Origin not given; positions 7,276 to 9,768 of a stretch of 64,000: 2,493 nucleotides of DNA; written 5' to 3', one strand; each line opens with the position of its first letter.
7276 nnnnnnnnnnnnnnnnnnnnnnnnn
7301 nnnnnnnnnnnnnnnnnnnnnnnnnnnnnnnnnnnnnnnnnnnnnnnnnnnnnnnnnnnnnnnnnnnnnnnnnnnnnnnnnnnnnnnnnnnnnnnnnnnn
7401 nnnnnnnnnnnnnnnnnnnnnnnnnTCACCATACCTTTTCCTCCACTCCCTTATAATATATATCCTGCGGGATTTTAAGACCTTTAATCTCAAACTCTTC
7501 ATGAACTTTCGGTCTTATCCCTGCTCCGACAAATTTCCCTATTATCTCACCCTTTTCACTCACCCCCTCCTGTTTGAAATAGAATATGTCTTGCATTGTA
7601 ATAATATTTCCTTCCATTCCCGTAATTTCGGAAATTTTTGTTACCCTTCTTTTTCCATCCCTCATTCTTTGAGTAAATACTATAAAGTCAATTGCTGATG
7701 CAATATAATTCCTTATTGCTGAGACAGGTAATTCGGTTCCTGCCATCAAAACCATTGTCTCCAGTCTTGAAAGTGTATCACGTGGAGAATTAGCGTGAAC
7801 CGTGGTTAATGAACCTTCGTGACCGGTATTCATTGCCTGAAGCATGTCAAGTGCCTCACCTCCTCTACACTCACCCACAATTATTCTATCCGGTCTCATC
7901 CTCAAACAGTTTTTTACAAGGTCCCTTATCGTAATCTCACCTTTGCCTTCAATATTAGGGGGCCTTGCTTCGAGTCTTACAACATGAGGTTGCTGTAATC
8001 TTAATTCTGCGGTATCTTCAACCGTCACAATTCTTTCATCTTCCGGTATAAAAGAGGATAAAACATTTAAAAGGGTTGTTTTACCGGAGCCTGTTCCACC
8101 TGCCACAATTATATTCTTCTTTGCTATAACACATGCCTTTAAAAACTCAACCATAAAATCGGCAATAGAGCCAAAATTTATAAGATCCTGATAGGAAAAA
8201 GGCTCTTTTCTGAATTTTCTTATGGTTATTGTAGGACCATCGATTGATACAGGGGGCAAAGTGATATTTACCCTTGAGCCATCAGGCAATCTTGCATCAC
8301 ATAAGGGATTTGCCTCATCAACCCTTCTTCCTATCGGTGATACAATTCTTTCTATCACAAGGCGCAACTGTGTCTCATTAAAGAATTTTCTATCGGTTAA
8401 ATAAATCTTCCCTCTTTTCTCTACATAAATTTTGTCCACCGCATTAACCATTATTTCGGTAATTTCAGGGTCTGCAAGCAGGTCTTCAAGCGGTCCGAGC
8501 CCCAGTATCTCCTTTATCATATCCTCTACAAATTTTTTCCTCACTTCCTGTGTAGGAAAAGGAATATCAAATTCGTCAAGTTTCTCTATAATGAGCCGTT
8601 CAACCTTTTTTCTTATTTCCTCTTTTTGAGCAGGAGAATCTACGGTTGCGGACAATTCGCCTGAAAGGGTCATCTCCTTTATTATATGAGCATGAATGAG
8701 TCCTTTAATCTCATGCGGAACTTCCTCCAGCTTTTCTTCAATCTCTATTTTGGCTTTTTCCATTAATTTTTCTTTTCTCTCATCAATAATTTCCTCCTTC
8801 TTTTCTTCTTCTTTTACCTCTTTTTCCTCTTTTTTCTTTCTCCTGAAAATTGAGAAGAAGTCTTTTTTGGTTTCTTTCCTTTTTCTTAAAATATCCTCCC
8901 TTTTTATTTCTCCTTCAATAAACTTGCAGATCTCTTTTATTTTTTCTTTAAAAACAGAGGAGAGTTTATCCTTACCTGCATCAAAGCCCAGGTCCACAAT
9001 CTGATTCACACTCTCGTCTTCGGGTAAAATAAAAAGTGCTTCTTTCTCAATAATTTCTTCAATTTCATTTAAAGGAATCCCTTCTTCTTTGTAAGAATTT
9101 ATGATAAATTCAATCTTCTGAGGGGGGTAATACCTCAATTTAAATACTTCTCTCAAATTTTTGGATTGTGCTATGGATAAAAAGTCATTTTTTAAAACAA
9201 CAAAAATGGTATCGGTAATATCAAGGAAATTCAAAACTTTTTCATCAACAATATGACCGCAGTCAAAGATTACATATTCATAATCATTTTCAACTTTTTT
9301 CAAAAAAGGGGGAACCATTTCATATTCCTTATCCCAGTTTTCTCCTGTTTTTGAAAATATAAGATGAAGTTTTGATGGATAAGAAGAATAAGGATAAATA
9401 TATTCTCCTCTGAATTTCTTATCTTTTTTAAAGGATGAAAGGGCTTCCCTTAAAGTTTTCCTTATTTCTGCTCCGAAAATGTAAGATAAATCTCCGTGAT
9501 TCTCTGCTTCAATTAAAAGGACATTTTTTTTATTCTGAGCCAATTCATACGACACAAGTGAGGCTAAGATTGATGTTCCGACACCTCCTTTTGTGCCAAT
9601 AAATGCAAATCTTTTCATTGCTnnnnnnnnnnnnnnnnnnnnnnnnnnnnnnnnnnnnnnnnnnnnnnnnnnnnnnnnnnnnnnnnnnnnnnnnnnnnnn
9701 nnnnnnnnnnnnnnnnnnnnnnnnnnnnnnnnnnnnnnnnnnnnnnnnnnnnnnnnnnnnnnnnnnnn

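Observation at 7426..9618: CpaE(TadZ)-CpaF(TadA) single-polypeptide fusion in a non-canonically ordered tad locus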

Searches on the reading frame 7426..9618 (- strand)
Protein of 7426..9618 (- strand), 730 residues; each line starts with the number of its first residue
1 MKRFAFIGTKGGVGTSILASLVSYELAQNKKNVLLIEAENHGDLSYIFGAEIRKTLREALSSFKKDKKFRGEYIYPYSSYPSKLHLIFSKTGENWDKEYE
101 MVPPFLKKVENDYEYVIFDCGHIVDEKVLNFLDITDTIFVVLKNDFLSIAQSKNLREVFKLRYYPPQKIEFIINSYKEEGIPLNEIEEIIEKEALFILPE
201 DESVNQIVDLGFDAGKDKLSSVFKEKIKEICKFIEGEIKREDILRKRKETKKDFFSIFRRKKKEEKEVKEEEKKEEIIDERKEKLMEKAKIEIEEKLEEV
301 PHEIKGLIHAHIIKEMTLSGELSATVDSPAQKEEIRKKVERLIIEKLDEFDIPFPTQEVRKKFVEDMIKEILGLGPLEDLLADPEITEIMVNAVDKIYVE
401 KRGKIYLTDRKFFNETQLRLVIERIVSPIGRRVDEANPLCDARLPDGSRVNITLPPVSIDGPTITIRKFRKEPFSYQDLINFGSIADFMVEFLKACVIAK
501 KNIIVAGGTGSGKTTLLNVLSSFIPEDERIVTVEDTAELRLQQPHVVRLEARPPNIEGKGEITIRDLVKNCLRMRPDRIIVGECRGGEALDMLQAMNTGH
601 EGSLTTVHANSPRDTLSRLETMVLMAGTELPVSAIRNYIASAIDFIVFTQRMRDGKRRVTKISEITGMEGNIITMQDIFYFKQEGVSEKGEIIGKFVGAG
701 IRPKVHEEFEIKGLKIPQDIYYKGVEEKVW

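Call 4: search_protein_families(library=pfam, proteins=[window:7426-9618:-], max_evalue=0.01)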
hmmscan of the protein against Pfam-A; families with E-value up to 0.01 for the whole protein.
window:7426-9618:- (730 aa): 12 families
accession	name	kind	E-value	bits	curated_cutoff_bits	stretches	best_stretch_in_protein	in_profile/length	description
PF00437.27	T2SSE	-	8.4e-66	222.5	24.9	1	373-652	4-277/370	Type II/IV secretion system protein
PF13614.12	AAA_31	-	1.2e-12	48.6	27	1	2-156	2-161/177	AAA domain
PF01656.29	CbiA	-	8e-09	36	25.4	1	5-206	2-117/125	CobQ/CobB/MinD/ParA nucleotide binding domain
PF06564.18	CBP_BcsQ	-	2.4e-05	24.4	21.3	1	1-146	1-149/234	Cellulose biosynthesis protein BcsQ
PF00005.33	ABC_tran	-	0.00015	22.8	25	1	499-535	10-46/137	ABC transporter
PF02374.21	ArsA_ATPase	-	0.00041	20.1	24.3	1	3-55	2-54/305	Anion-transporting ATPase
PF06414.18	Zeta_toxin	-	0.00047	20.1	22.3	1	500-552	16-67/199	Zeta toxin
PF13476.12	AAA_23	-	0.00075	20.6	27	1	479-520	4-39/201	AAA domain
PF01580.24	FtsK_SpoIIIE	-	0.0025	17.8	24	1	488-520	30-59/221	FtsK/SpoIIIE family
PF00270.35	DEAD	-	0.0029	17.8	26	0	497-546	11-64/167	DEAD/DEAH box helicase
PF25199.1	nSTAND_NTPase5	-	0.0063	16.8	34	0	500-541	41-84/145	Novel STAND NTPase 5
PF13401.12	AAA_22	-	0.0093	16.7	27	0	500-554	5-44/130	AAA domain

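Call 5: search_protein_families(library=ncbifam, proteins=[window:7426-9618:-], max_evalue=0.01)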
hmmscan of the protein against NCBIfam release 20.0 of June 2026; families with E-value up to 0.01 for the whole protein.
window:7426-9618:- (730 aa): 37 families (the best 25 are shown)
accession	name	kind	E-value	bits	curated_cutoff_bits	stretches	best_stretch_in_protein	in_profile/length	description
TIGR03819.1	heli_sec_ATPase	hypoth_equivalog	8.2e-101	337.6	373.15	1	363-663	41-339/340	TadA family conjugal transfer-associated ATPase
TIGR02788.1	VirB11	equivalog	2.6e-74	250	249.95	2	490-662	134-306/308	P-type DNA transfer ATPase VirB11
NF010475.0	PRK13900.1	equivalog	2.1e-66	224.3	389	2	489-662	149-322/333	type IV secretion system ATPase VirB11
NF058587.1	archaellum_moto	equivalog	4e-65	220.6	550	1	271-685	62-453/527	archaellum flagellar ATPase motor FlaI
TIGR02782.1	TrbB_P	equivalog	1.8e-64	217.9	304.55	1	377-669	14-297/303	P-type conjugative transfer ATPase TrbB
NF010469.0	PRK13894.1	subfamily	1.5e-56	192.1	508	1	376-670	26-313/320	conjugal transfer ATPase TrbB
NF010407.0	PRK13833.1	subfamily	4.9e-46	157.6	499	1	380-670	25-305/323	conjugal transfer protein TrbB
NF010425.0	PRK13851.1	equivalog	1.5e-40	139.1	461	2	490-651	152-314/344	type IV secretion system protein VirB11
NF053672.1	bindosome_BasE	exception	4.6e-40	137.8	1000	1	408-671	177-433/512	bindosome assembly system ATPase subunit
NF041000.1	ATPase_ComGA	equivalog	6.1e-18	64.8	300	1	501-624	129-247/267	competence type IV pilus ATPase ComGA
NF007755.0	PRK10436.1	equivalog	1.7e-15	56.7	617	1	482-624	201-337/465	type II secretion system protein GspE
TIGR02525.1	plasmid_TraJ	equivalog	7.1e-14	51.6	368.3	1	504-659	153-307/372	plasmid transfer ATPase TraJ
TIGR01420.1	pilT_fam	subfamily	1.8e-13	50.4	319.1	1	500-653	122-268/343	PilT/PilU family type 4a pilus ATPase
TIGR02533.1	type_II_gspE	equivalog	2e-13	49.9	630.25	1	462-622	206-359/486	type II secretion system ATPase GspE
TIGR02538.1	type_IV_pilB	equivalog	2.4e-13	49.6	675.65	1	491-624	307-434/564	type IV-A pilus assembly ATPase PilB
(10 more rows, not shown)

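Call 6: find_homologous_proteins(query=window:7426-9618:-, max_evalue=1e-10)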
Query window:7426-9618:- (730 aa): 7691 proteins with E <= 1e-10 among 8000 candidates; the best 120 are listed.
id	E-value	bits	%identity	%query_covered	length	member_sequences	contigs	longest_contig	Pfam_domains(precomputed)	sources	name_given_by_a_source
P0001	0.0e+0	1602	100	100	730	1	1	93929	PF01656.30,PF00437.27,PF13614.13,PF06564.19,PF27713.1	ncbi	-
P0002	0.0e+0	1336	80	100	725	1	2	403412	PF01656.30,PF00437.27,PF13614.13,PF00005.34,PF06564.19,PF27713.1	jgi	jgi:pilus assembly protein CpaF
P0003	0.0e+0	1324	-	-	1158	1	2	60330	PF16796.12,PF00437.27,PF13604.13,PF13245.13,PF13555.13,PF13401.13,PF03215.22,PF27713.1,PF13191.13,PF06414.19,PF10412.16,PF00005.34,PF12775.14,PF13476.13,PF13521.13,PF01580.25,PF01078.28,PF25199.2,PF20720.4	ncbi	-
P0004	0.0e+0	1299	80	99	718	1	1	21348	PF01656.30,PF00437.27,PF13614.13,PF27713.1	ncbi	-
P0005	0.0e+0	1272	77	100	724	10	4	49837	PF01656.30,PF00437.27,PF13614.13,PF27713.1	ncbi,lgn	ncbi:MAG: ATPase, T2SS/T4P/T4SS family [candidate division WOR-3 bacterium]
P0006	0.0e+0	1258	77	100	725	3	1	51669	PF01656.30,PF00437.27,PF13614.13,PF06564.19,PF02374.22,PF27713.1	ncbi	ncbi:MAG: ATPase, T2SS/T4P/T4SS family [Candidatus Hydrothermales bacterium]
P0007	0.0e+0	1032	-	-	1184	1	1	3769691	PF13173.13,PF06745.20,PF00270.36,PF07693.21,PF13604.13,PF00004.36,PF13401.13,PF03193.23,PF10662.16,PF13238.13,PF05673.20,PF04851.22,PF27713.1,PF13191.13,PF06414.19,PF02492.26,PF10412.16,PF07724.21,PF13476.13,PF05729.19,PF13521.13,PF09848.16,PF01580.25,PF25199.2,PF24389.2,PF00437.27,PF01443.25,PF1324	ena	-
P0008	0.0e+0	1019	62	99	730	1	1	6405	PF01656.30,PF00437.27,PF13614.13,PF00005.34,PF27713.1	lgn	-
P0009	4.8e-297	1005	63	96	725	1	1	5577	PF00437.27,PF13614.13,PF27713.1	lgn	-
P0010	2.7e-258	877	-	-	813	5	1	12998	PF16796.12,PF00437.27,PF13604.13,PF13245.13,PF13555.13,PF13401.13,PF27713.1,PF13191.13,PF06414.19,PF07724.21,PF00005.34,PF12775.14,PF13521.13,PF01580.25,PF25199.2,PF20720.4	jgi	jgi:pilus assembly protein CpaF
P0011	3.2e-255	867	-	-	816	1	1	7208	PF06414.19,PF07724.21,PF00437.27,PF00005.34,PF13476.13,PF13555.13,PF13401.13,PF27713.1,PF13191.13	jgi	jgi:pilus assembly protein CpaF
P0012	3.0e-254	864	-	-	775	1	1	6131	PF00437.27,PF13245.13,PF13555.13,PF13401.13,PF27713.1,PF13191.13,PF06414.19,PF07724.21,PF00005.34,PF13521.13,PF01580.25,PF20720.4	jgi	jgi:pilus assembly protein CpaF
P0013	1.5e-247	842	-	-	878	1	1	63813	PF00735.25,PF00437.27,PF00005.34,PF13521.13,PF13401.13,PF01078.28,PF27713.1,PF13191.13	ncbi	-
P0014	2.0e-242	825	-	-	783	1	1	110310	PF00437.27,PF13604.13,PF13245.13,PF13555.13,PF13401.13,PF03029.24,PF27713.1,PF13191.13,PF06414.19,PF07724.21,PF00005.34,PF13476.13,PF13521.13,PF01580.25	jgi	jgi:pilus assembly protein CpaF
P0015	6.3e-240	816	-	-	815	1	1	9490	PF06414.19,PF00437.27,PF00005.34,PF13521.13,PF13401.13,PF01580.25,PF27713.1,PF13191.13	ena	-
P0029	4.0e-183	629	43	99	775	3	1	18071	PF00437.27,PF27713.1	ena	-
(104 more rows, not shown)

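Call 11: find_encoding_contigs(protein=P0001, flank=10000, max_places=3)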
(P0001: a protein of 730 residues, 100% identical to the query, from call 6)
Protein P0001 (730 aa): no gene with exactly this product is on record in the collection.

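Call 12: find_encoding_contigs(protein=P0002, flank=10000, max_places=3)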
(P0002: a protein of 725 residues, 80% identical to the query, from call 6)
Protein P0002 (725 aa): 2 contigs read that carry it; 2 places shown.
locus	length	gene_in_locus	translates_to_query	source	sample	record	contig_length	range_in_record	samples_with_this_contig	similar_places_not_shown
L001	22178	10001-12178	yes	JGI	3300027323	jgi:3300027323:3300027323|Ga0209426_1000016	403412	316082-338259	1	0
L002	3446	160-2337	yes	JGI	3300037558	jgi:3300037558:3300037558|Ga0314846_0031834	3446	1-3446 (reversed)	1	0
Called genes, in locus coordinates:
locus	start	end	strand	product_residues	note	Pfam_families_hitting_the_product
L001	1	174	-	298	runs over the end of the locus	PF02899:Phage_int_SAM_1, PF13495:Phage_int_SAM_4, PF00589:Phage_integrase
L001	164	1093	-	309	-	PF02401:LYTB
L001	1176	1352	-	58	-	PF13412:HTH_24 (weak)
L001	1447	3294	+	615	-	PF00082:Peptidase_S8, PF00404:Dockerin_1 (weak)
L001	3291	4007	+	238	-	PF00963:Cohesin (weak)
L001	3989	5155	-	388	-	PF13439:Glyco_transf_4, PF20706:GT4-conflict (weak), PF00534:Glycos_transf_1, PF13692:Glyco_trans_1_4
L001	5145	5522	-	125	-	PF00861:Ribosomal_L18p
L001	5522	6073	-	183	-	PF00347:Ribosomal_L6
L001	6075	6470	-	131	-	PF00410:Ribosomal_S8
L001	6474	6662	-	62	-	PF00253:Ribosomal_S14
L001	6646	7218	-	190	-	PF00281:Ribosomal_L5, PF00673:Ribosomal_L5_C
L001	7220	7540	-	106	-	PF00467:KOW, PF22682:Ribosomal_uL24m-like (weak), PF23287:KOW7_SPT5 (faint), PF17136:ribosomal_L24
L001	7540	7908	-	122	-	PF00238:Ribosomal_L14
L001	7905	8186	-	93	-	PF00366:Ribosomal_S17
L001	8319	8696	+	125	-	PF13620:CarboxypepD_reg (weak), PF13715:CarbopepD_reg_2 (weak)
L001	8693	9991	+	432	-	PF13629:T2SS-T3SS_pil_N, PF00263:Secretin, PF07833:Cu_amine_oxidN1 (weak)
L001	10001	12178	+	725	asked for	PF00005:ABC_tran (faint), PF01656:CbiA (weak), PF06564:CBP_BcsQ (faint), PF13614:AAA_31, PF00437:T2SSE, PF27713:UCP018868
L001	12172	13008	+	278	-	PF00482:T2SSF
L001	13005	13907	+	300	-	PF00482:T2SSF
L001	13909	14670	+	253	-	PF00515:TPR_1 (faint), PF13174:TPR_6 (faint), PF13181:TPR_8 (faint), PF13428:TPR_14 (faint), PF13432:TPR_16 (faint), PF24575:TPR_Slam (faint), PF13414:TPR_11 (faint), PF07719:TPR_2 (weak), +1 more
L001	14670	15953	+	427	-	-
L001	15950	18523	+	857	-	PF08309:LVIVD (faint), PF18975:DUF5711 (faint), PF24807:WD40_CDC20-Fz (faint), PF25171:Beta-prop_WDR36-Utp21_1st (faint), PF21544:PorZ_N_b_propeller (faint), PF24817:WD40_WDHD1_1st (faint)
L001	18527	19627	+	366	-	PF08666:SAF, PF16976:RcpC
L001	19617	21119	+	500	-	-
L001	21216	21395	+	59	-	-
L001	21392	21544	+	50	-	PF04964:Flp_Fap (weak)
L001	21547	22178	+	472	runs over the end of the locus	PF07811:TadE (weak)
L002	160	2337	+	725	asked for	PF00005:ABC_tran (faint), PF01656:CbiA (weak), PF06564:CBP_BcsQ (faint), PF13614:AAA_31, PF00437:T2SSE, PF27713:UCP018868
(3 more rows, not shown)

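Call 13: list_cluster_members(proteins=[P0001, P0006, P0005, P0004])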
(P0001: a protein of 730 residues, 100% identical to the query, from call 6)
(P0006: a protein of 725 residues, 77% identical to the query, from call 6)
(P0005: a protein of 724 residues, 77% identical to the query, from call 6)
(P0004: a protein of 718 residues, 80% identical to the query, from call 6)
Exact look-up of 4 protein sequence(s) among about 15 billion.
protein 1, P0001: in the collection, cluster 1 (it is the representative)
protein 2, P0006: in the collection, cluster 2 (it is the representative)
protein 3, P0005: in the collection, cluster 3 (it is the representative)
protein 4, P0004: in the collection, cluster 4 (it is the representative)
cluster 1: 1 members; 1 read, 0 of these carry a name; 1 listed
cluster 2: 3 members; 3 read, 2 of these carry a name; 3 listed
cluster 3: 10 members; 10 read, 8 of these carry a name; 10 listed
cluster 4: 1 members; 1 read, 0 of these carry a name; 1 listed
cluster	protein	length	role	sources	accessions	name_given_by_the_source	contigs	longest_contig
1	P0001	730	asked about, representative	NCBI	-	-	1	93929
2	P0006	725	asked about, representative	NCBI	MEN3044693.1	MAG: ATPase, T2SS/T4P/T4SS family [Candidatus Hydrothermales bacterium]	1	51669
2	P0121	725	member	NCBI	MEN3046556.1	MAG: ATPase, T2SS/T4P/T4SS family [Candidatus Hydrothermales bacterium]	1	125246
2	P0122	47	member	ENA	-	-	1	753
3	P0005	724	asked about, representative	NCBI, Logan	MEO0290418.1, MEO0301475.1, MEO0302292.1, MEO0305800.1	MAG: ATPase, T2SS/T4P/T4SS family [candidate division WOR-3 bacterium]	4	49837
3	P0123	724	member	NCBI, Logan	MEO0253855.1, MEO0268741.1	MAG: ATPase, T2SS/T4P/T4SS family [candidate division WOR-3 bacterium]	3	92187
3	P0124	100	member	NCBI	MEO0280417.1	MAG: CpaF family protein, partial [candidate division WOR-3 bacterium]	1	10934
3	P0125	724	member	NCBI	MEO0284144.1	MAG: ATPase, T2SS/T4P/T4SS family [candidate division WOR-3 bacterium]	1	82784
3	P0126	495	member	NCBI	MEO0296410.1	MAG: CpaF family protein, partial [candidate division WOR-3 bacterium]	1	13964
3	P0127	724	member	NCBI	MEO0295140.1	MAG: ATPase, T2SS/T4P/T4SS family [candidate division WOR-3 bacterium]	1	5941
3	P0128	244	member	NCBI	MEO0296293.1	MAG: AAA family ATPase, partial [candidate division WOR-3 bacterium]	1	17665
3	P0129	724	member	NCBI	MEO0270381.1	MAG: ATPase, T2SS/T4P/T4SS family [candidate division WOR-3 bacterium]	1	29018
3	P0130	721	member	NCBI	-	-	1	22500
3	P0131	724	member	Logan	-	-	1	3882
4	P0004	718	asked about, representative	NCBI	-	-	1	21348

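Call 32: find_related_loci(query=A1, collection=genome_contigs, flank=10000)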
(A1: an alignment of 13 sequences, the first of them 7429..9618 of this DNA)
Query A1 (730 aa) in genome_contigs; peptide patterns used: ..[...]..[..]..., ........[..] (x = any residue, [..] = any of these).
600 stretches matched a pattern (row limit reached: there are more); 600 encode a relative of the query (tblastn E <= 1e-3); the best 80 are kept; 80 distinct loci.
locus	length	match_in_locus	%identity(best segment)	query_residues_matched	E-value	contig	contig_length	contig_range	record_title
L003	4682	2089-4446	40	1-726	5e-174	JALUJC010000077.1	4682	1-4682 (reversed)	MAG: candidate division WOR-3 bacterium isolate S144_metabat1_scaf2bin.043 S144_NODE_16975_length_4682_cov_1.440834, who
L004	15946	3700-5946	42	5-723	7e-164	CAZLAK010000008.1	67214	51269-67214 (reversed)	MAG TPA_asm: uncultured Pelotomaculum sp. isolate binchicken_co193_71 genome assembly, contig: NODE_144_length_67214_cov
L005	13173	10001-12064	40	29-721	6e-161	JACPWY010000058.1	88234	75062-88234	MAG: Deltaproteobacteria bacterium isolate NC_groundwater_823_Pr1_B-0.1um_55_34 Montesol18_Bp1_scaffold_1371387, whole g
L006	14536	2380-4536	39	4-723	7e-160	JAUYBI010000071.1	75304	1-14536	MAG: Candidatus Omnitrophota bacterium isolate C19_metabat.bin.11_sub C19_k141_9785, whole genome shotgun sequence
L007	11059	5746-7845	40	22-721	5e-159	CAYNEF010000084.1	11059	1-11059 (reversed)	MAG TPA_asm: uncultured Pseudobdellovibrionaceae bacterium isolate SRP278252_co1_294 genome assembly, contig: NODE_10677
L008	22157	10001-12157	39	2-721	6e-158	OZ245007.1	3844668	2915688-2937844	MAG: Nitrospirales bacterium isolate 19ccb834-f646-48bc-9748-f2f8cc2f9f8a genome assembly, chromosome: 1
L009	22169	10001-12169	41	9-721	4e-157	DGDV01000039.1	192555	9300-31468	MAG TPA_asm: Firmicutes bacterium UBA3943 UBA3943_contig_1068, whole genome shotgun sequence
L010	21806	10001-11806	44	106-721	3e-156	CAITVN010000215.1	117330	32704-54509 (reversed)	MAG: Oligoflexia bacterium isolate LJ_bin-4497 genome assembly, contig: bin-4497:215/244, whole genome shotgun sequence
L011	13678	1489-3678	38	4-728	1e-155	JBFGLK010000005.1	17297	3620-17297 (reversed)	MAG: Candidatus Promineifilaceae bacterium isolate Mix_sand03.2021.01.D.81 k141_155573_length_17297_cov_9.9785, whole ge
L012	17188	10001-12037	39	4-727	2e-154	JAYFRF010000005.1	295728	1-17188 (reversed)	MAG: Clostridiaceae bacterium isolate CA_7 c_CA_000000023926, whole genome shotgun sequence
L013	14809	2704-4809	38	5-721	1e-153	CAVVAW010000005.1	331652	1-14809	MAG: uncultured Actinomycetes bacterium isolate MFD08669.bin.1.88 genome assembly, contig: contig_1592, whole genome sho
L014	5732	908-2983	39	19-721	6e-155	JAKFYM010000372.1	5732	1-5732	MAG: Bdellovibrionales bacterium isolate ND5_Bin_65 ND5_0016777, whole genome shotgun sequence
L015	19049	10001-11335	53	279-721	5e-153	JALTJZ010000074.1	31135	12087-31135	MAG: Chromatiales bacterium isolate S139_maxbin2_scaf2bin.148 S139_NODE_897_length_31135_cov_66.218170, whole genome sho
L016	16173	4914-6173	55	304-723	8e-153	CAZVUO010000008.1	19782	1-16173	MAG TPA_asm: uncultured bacterium isolate binchicken_co22_256 genome assembly, contig: NODE_2941_length_19782_cov_766.46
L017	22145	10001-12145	39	10-724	8e-153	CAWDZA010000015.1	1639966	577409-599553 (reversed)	MAG: uncultured Chloroflexia bacterium isolate MFD05674.bin.1.26 genome assembly, contig: contig_27382, whole genome sho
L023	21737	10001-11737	45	111-714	2e-149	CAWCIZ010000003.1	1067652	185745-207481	MAG: Candidatus Eremiobacteraeota bacterium isolate MFD09603.bin.2.176 genome assembly, contig: contig_17300, whole geno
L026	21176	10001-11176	60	332-723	1e-148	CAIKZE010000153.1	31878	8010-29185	MAG: uncultured Lentisphaeria bacterium isolate AlinenLipids_bin-4837 genome assembly, contig: bin-4837:153/506, whole g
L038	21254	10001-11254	57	303-722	4e-145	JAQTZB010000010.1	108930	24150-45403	MAG: Elusimicrobiales bacterium isolate STC_50 NODE_417_length_108930_cov_7.042876_Sandtown_C, whole genome shotgun sequ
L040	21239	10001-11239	55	309-721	3e-145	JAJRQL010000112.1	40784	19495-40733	MAG: Deltaproteobacteria bacterium isolate Dive100_bin10.55 k141_307614, whole genome shotgun sequence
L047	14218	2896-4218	50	284-721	2e-143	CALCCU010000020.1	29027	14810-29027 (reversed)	MAG TPA_asm: uncultured Gammaproteobacteria bacterium isolate ERR257714_bin.107_CONCOCT_v1.1_MAG genome assembly, contig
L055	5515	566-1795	53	308-721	5e-144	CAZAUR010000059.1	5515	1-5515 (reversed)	MAG TPA_asm: uncultured Spirochaetaceae bacterium isolate binchicken_co46_630 genome assembly, contig: NODE_30752_length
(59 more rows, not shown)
